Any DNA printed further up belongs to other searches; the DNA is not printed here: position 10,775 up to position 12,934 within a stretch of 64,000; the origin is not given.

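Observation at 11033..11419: Intein-like (Hint/BIL) domain inserted in the glycine-rich linker of an exported Tim44-like protein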

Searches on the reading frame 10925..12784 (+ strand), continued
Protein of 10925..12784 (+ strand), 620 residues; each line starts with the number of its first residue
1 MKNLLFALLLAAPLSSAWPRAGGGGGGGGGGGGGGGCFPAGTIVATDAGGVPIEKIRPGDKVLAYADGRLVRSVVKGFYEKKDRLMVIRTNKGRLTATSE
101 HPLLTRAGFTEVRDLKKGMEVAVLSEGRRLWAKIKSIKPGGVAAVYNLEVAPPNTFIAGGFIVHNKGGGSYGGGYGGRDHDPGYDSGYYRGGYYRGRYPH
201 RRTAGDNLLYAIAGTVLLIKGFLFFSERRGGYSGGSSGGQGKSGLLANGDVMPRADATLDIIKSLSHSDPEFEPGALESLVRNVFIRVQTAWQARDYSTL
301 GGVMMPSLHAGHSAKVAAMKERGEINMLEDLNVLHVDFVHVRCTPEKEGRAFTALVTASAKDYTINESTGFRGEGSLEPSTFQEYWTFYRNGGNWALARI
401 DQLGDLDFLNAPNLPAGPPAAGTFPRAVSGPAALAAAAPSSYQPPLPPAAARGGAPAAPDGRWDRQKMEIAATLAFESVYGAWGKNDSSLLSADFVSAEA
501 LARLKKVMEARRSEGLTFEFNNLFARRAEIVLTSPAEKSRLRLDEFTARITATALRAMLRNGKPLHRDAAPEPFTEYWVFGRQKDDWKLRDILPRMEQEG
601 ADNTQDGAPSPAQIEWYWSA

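Call 75: fold_search(model_id=the predicted structure, library=pdb)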
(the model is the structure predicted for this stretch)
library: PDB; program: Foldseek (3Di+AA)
matches with E <= 10: 992; with E <= 0.001: 116
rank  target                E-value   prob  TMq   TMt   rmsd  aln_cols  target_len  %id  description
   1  6frh_B                1.6e-11  1.00  0.20  0.82   1.8       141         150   23  Crystal structure of Ssp DnaB Mini-Intein variant M86 (released 2019-01-30)
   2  4o1r                  2.0e-11  1.00  0.21  0.87   1.5       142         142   27  Crystal structure of NpuDnaB intein (released 2014-03-19)
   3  6frh_A                2.9e-11  1.00  0.20  0.76   1.8       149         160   22  Crystal structure of Ssp DnaB Mini-Intein variant M86 (released 2019-01-30)
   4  6frg                  4.7e-11  1.00  0.20  0.76   2.6       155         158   21  Crystal structure of G-1F mutant of Ssp DnaB Mini-Intein variant M86 (released 2019-01-30)
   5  6fre                  1.2e-10  1.00  0.20  0.79   1.6       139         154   22  Crystal structure of G-1F/H73A mutant of Ssp DnaB Mini-Intein variant M86 (released 2019-01-30)
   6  1mi8                  1.3e-10  1.00  0.20  0.86   1.6       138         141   23  2.0 Angstrom crystal structure of a DnaB intein from Synechocystis sp. PCC 6803 (released 2003-08-19)
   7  5i0a                  1.4e-10  1.00  0.20  0.81   2.0       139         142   28  RecA mini intein in complex with cisplatin (released 2016-09-21)
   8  3ifj_A                3.5e-10  1.00  0.20  0.84   1.7       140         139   29  Crystal structure of Mtu recA intein, splicing domain (released 2009-10-06)
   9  2in0                  3.5e-10  1.00  0.20  0.83   2.0       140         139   28  crystal structure of Mtu recA intein splicing domain (released 2007-05-01)
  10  2in9                  3.5e-10  1.00  0.20  0.83   2.0       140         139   28  crystal structure of Mtu recA intein, splicing domain (released 2007-05-01)
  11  6riz                  4.5e-10  1.00  0.19  0.89   1.9       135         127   24  Crystal structure of gp41-1 intein (C1A, F65W, D107C) (released 2020-04-29)
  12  3igd                  7.2e-10  1.00  0.20  0.84   1.7       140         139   28  Crystal structure of Mtu recA intein, splicing domain (released 2009-10-06)
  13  6qaz                  9.4e-10  1.00  0.20  0.90   1.8       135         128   24  Crystal structure of gp41-1 intein (released 2019-11-13)
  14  2in8                  1.2e-09  1.00  0.20  0.84   1.9       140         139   28  crystal structure of Mtu recA intein, splicing domain (released 2007-05-01)
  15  2lwy_MODEL_1_A        2.2e-09  1.00  0.20  0.82   2.1       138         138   27  Solution Structure of Bacterial Intein-Like domain from Clostridium thermocellum (released 2013-05-08)
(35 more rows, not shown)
